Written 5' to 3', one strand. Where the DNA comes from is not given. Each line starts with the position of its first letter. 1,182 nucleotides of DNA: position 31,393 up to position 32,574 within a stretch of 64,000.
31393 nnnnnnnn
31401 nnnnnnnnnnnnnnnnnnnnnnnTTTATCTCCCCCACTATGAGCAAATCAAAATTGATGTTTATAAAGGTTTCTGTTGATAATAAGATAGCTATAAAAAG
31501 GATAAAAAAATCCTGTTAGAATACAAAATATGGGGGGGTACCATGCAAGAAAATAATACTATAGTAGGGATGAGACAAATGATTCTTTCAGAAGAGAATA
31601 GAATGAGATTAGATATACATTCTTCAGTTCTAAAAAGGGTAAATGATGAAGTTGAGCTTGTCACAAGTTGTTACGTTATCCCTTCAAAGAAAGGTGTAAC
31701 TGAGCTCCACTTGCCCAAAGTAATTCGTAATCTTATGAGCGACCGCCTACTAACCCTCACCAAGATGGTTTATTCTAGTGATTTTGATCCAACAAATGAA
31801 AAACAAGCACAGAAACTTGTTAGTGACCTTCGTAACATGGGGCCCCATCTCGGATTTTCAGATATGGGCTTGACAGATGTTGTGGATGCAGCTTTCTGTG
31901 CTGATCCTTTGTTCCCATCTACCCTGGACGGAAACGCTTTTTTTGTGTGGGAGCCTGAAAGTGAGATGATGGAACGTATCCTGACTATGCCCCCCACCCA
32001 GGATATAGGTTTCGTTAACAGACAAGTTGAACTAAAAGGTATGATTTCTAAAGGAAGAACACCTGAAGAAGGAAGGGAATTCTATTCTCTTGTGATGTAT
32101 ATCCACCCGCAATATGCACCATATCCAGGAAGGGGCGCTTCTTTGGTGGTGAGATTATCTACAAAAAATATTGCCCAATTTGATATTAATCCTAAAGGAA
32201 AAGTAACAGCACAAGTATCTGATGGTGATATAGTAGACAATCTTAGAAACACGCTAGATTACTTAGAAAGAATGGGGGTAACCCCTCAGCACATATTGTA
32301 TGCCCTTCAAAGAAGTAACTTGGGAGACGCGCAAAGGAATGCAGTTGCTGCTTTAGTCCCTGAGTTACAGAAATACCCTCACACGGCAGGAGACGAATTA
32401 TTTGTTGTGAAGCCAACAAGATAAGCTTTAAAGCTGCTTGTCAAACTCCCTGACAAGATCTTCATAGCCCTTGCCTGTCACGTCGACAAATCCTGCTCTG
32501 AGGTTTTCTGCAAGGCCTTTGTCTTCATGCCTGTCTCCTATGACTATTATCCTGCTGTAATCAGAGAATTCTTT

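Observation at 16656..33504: Complete nucleotide-heptose pathway plus GT9 heptosyltransferase and transketolase in an archaeal glycan island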

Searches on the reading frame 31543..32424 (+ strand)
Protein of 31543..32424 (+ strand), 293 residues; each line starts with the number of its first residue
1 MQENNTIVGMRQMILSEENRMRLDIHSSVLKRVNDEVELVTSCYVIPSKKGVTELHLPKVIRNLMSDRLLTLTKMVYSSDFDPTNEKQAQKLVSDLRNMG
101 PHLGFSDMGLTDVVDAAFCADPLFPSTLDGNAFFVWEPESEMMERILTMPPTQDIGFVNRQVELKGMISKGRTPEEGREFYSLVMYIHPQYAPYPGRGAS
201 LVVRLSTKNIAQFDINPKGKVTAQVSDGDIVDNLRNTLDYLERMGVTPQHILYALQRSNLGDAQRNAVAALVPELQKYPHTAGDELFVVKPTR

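Call 4: search_protein_families(library=pfam, proteins=[window:31543-32424:+], max_evalue=0.001)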
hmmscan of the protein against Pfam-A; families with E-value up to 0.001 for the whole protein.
window:31543-32424:+ (293 aa): 0 families

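Call 5: search_protein_families(library=ncbifam, proteins=[window:31543-32424:+], max_evalue=0.001)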
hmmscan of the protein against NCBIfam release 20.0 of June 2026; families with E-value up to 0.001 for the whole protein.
window:31543-32424:+ (293 aa): 0 families
